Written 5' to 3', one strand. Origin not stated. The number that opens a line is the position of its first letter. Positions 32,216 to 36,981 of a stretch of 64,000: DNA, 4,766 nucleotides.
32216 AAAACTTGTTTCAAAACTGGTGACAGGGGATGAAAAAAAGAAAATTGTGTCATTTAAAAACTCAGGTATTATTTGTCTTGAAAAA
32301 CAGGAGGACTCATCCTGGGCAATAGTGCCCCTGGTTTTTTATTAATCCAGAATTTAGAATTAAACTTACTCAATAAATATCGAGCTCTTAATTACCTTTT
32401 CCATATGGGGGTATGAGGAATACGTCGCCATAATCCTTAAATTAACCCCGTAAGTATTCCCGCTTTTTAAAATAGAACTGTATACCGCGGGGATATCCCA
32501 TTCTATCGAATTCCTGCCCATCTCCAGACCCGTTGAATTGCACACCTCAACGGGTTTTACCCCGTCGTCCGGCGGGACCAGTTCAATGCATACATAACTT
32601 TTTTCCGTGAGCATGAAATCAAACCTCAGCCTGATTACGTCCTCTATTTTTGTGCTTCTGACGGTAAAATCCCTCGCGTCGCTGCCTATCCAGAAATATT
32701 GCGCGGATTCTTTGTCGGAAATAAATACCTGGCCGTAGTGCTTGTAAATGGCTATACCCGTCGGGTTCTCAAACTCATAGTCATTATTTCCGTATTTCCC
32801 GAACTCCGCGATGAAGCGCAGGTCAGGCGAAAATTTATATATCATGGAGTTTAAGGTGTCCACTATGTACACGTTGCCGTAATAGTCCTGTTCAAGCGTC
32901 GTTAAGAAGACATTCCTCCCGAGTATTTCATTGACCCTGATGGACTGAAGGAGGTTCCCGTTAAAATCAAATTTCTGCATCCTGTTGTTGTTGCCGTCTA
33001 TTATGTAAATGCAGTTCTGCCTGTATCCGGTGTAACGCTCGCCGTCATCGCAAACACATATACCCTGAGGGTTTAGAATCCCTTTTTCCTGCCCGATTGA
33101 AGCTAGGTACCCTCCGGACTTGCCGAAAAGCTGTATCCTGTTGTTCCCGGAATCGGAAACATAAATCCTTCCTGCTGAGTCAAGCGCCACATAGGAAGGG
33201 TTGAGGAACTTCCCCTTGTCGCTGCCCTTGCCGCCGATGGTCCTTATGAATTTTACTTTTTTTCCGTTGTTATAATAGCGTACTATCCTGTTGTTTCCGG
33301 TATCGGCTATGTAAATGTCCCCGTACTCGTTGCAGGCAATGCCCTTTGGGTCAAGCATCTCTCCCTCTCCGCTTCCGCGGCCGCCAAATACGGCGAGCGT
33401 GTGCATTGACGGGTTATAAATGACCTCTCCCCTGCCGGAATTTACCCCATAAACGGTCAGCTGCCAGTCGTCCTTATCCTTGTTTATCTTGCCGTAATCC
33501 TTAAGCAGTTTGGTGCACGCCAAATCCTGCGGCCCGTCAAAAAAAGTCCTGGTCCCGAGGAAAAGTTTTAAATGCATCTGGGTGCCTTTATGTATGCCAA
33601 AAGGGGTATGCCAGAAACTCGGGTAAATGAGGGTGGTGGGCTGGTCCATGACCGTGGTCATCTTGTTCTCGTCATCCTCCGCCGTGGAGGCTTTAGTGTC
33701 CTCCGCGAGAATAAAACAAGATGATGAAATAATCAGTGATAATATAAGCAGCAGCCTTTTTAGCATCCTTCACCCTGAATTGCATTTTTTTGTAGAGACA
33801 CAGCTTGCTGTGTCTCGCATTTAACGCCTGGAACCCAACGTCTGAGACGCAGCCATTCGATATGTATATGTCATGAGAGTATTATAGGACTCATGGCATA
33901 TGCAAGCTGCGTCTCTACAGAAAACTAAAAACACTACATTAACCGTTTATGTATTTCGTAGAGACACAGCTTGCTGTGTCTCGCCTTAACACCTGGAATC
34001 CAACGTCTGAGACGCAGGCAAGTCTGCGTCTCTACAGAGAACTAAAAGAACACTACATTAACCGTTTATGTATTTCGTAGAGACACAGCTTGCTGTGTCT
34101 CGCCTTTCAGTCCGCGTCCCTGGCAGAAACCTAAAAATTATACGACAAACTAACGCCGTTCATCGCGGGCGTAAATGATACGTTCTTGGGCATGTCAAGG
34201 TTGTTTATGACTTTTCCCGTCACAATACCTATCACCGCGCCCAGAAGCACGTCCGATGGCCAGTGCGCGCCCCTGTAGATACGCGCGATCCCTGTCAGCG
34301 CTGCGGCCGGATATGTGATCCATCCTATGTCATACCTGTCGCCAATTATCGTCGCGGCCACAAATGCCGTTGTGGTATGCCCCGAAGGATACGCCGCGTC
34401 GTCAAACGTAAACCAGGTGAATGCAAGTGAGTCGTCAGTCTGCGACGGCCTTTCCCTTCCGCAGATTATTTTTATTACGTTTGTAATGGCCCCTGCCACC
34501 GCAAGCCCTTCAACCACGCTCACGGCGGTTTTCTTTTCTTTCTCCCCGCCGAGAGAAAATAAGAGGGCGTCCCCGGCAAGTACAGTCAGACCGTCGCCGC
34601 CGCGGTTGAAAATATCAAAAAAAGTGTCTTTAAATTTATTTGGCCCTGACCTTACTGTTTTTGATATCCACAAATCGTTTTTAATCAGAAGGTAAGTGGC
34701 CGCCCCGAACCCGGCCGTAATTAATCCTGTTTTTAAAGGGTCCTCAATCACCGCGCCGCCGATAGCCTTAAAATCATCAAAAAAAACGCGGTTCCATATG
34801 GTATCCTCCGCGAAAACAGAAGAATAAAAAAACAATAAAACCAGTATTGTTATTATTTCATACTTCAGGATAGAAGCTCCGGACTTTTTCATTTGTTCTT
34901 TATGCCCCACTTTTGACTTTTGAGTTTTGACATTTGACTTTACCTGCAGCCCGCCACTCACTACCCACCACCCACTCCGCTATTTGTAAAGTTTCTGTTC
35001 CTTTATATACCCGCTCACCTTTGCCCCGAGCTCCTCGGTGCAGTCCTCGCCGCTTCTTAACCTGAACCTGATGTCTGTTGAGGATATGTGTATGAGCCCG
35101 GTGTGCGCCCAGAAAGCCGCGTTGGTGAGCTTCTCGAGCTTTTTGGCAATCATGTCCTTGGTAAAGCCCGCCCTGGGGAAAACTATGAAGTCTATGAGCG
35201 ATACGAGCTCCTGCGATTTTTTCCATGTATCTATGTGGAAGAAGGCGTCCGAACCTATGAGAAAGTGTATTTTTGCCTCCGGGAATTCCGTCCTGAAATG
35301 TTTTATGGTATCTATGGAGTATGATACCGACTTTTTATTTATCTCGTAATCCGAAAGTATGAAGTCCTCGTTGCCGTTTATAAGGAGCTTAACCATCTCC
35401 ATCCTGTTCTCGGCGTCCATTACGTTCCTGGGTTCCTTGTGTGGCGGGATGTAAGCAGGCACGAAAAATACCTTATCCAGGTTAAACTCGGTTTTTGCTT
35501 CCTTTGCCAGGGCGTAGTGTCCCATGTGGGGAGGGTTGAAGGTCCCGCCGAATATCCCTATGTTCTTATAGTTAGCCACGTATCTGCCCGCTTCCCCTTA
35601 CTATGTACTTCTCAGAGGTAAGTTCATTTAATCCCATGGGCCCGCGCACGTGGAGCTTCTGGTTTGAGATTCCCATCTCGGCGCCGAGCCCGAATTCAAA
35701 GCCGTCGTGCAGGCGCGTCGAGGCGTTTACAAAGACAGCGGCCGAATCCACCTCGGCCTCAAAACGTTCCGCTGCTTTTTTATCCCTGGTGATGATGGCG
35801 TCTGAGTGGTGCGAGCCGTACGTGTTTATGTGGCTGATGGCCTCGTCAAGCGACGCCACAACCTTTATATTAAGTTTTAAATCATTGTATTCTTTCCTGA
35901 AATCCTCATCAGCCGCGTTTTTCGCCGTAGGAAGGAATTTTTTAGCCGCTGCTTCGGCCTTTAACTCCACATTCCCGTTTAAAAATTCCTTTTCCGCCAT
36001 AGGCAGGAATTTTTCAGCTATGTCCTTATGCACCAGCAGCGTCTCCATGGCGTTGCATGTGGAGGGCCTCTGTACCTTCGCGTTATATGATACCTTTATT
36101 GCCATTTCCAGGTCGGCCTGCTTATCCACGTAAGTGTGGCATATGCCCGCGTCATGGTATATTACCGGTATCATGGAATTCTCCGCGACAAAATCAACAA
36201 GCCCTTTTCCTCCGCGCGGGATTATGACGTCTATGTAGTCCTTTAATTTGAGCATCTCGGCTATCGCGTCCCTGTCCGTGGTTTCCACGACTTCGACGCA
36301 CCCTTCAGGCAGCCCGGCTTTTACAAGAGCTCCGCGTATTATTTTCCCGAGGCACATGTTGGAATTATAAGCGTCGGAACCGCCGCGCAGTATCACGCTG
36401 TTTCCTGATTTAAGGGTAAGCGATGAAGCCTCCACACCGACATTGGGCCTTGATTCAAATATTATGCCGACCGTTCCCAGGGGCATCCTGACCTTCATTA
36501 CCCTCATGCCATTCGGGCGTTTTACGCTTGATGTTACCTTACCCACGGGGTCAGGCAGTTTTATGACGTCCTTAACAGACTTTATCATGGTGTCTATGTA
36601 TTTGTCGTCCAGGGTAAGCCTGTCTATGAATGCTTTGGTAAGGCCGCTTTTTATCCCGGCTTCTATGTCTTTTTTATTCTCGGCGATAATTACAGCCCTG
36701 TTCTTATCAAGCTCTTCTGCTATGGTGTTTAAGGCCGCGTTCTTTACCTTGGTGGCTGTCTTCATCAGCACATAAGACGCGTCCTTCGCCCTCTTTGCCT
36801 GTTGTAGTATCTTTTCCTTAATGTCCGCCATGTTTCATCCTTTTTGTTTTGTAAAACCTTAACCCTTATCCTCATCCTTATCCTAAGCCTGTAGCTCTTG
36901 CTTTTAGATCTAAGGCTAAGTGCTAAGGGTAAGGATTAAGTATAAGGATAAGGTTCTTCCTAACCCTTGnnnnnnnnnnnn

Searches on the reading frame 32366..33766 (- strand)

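Call 18: search_protein_families(library=pfam, proteins=[window:32366-33766:-], max_evalue=0.001)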
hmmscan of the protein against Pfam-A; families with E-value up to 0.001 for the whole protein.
window:32366-33766:- (466 aa): 2 families
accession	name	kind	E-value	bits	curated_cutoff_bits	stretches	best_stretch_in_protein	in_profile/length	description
PF01436.27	NHL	-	1.5e-18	66.2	20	2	187-212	1-26/28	NHL repeat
PF25021.1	TEN_NHL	-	0.00019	21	27.1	0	133-162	137-166/357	Teneurin NHL domain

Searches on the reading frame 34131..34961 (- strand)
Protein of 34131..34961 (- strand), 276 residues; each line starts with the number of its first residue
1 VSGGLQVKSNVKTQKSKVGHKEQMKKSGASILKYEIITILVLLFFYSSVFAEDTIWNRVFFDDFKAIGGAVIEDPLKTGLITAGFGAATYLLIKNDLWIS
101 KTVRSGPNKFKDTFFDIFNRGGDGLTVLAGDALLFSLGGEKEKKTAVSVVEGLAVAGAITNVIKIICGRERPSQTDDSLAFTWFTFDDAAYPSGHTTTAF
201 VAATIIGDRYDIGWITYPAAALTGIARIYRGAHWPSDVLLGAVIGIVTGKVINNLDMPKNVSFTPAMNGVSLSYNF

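Call 53: search_protein_families(library=ncbifam, proteins=[window:34131-34961:-], max_evalue=0.001)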
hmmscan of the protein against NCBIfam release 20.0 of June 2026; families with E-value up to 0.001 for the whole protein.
window:34131-34961:- (276 aa): 3 families
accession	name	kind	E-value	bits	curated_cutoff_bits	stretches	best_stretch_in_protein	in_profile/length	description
NF047884.1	UdeprDiPSep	equivalog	2.4e-11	43.9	250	1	133-255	63-186/188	undecaprenyl-diphosphatase SepP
NF008813.0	PRK11837.1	equivalog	6.8e-08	32.7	229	1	147-249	62-165/202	undecaprenyl-diphosphate phosphatase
NF007159.0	PRK09597.1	equivalog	0.00015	21.5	177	1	190-249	120-181/191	lipid A 1-phosphatase LpxE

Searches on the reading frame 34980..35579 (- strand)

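Call 53: search_protein_families(library=ncbifam, proteins=[window:34980-35579:-], max_evalue=0.001)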
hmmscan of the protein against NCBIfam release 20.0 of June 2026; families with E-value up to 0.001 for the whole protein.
window:34980-35579:- (199 aa): 13 families
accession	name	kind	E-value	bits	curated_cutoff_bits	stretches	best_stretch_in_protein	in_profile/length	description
NF000840.1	PRK00071.1-3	equivalog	1.1e-53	181.7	150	1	3-199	4-199/201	nicotinate-nucleotide adenylyltransferase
TIGR00482.1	TIGR00482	equivalog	6.4e-51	173.1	112.45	1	9-198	1-194/194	nicotinate (nicotinamide) nucleotide adenylyltransferase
NF005519.0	PRK07152.1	equivalog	2.4e-50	171.5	315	1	5-198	1-184/361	nicotinate-nucleotide adenylyltransferase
NF000841.0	PRK00071.1-4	equivalog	3.1e-47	160.9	197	1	3-199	5-193/194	nicotinate-nucleotide adenylyltransferase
NF000839.0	PRK00071.1-1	equivalog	9e-45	153.3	187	1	7-199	8-216/219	nicotinate-nucleotide adenylyltransferase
NF005410.0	PRK06973.1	equivalog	2.9e-29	102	214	1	4-199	21-242/243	nicotinate-nucleotide adenylyltransferase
NF000843.0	PRK00071.2-2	equivalog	3.7e-24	85.4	240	1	4-145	11-150/212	nicotinate-nucleotide adenylyltransferase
NF000842.0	PRK00071.2-1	equivalog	1.3e-21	77.1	167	1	5-199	2-185/191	nicotinate-nucleotide adenylyltransferase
NF000845.0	PRK00071.2-4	equivalog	4.6e-19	68.6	210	1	6-150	9-151/197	nicotinate-nucleotide adenylyltransferase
NF006479.0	PRK08887.1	equivalog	2.9e-17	63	164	1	5-130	2-127/174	nicotinate-nicotinamide nucleotide adenylyltransferase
NF000846.0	PRK00071.2-5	equivalog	4.8e-15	55.6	329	1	6-137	20-149/210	nicotinate-nucleotide adenylyltransferase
TIGR00125.1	cyt_tran_rel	domain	1.3e-13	50.9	27.7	1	7-71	1-64/65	adenylyltransferase/cytidyltransferase family protein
TIGR01510.1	coaD_prev_kdtB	equivalog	2.5e-05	24.3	103.3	1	8-68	2-57/155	pantetheine-phosphate adenylyltransferase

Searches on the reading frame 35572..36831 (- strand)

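Call 18: search_protein_families(library=pfam, proteins=[window:35572-36831:-], max_evalue=0.001)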
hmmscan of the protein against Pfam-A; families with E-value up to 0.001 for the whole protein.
window:35572-36831:- (419 aa): 1 family
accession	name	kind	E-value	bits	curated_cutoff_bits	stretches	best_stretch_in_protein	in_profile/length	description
PF00171.27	Aldedh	-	6.1e-19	68.3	23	1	7-283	30-293/461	Aldehyde dehydrogenase family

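Call 53: search_protein_families(library=ncbifam, proteins=[window:35572-36831:-], max_evalue=0.001)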
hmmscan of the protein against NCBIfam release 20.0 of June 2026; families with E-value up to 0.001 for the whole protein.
window:35572-36831:- (419 aa): 23 families
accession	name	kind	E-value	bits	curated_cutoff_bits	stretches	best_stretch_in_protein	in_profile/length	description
NF001221.0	PRK00197.1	equivalog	1.8e-178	593.6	289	1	4-418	3-417/418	glutamate-5-semialdehyde dehydrogenase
TIGR00407.1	proA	equivalog_domain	1.9e-155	517.6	317.45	1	15-408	1-398/398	glutamate-5-semialdehyde dehydrogenase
TIGR01092.1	P5CS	equivalog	3.8e-103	346.1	796.75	1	11-417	291-694/715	delta l-pyrroline-5-carboxylate synthetase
NF010378.0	PRK13805.1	equivalog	1.4e-14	52.9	951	1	109-276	102-270/872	bifunctional acetaldehyde-CoA/alcohol dehydrogenase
TIGR02518.1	EutH_ACDH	equivalog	1.6e-14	53.7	620.1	1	74-267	63-254/488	acetaldehyde dehydrogenase (acetylating)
NF052305.1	DioxValDhHalo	equivalog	1.7e-12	47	750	1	108-276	132-301/483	2,5-dioxovalerate dehydrogenase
NF040648.1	lactal_redase_Meth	equivalog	8.8e-11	41.5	650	1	14-277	41-292/463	lactaldehyde dehydrogenase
NF050084.1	pip_6_carb_DH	equivalog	7.3e-10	38.3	730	1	104-283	105-287/475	L-piperidine-6-carboxylate dehydrogenase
NF006915.0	PRK09406.1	equivalog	9.6e-10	37.9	730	1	137-277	145-283/457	NADP-dependent succinic semialdehyde dehydrogenase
NF047625.1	AcylSulfactDhSauS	equivalog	3.3e-09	36.1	600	1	109-277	94-262/464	acylating sulfoacetaldehyde dehydrogenase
NF045736.1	PaDhStyDRhodo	equivalog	3.5e-08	32.4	800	1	112-272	138-299/479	phenylacetaldehyde dehydrogenase StyD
NF011927.0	PRK15398.1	subfamily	4.3e-08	32.3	403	1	10-291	25-301/465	aldehyde dehydrogenase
NF042989.1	AldDh_AldH_Clos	equivalog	5e-08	32.1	800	0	322-381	371-430/458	aldehyde dehydrogenase AldH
NF040792.1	glyc_ald_dh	equivalog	7.1e-07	28.5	760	1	112-276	131-296/488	D-glyceraldehyde dehydrogenase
NF007352.0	PRK09847.1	equivalog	8.7e-07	27.8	850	1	111-281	151-324/495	aldehyde dehydrogenase PuuC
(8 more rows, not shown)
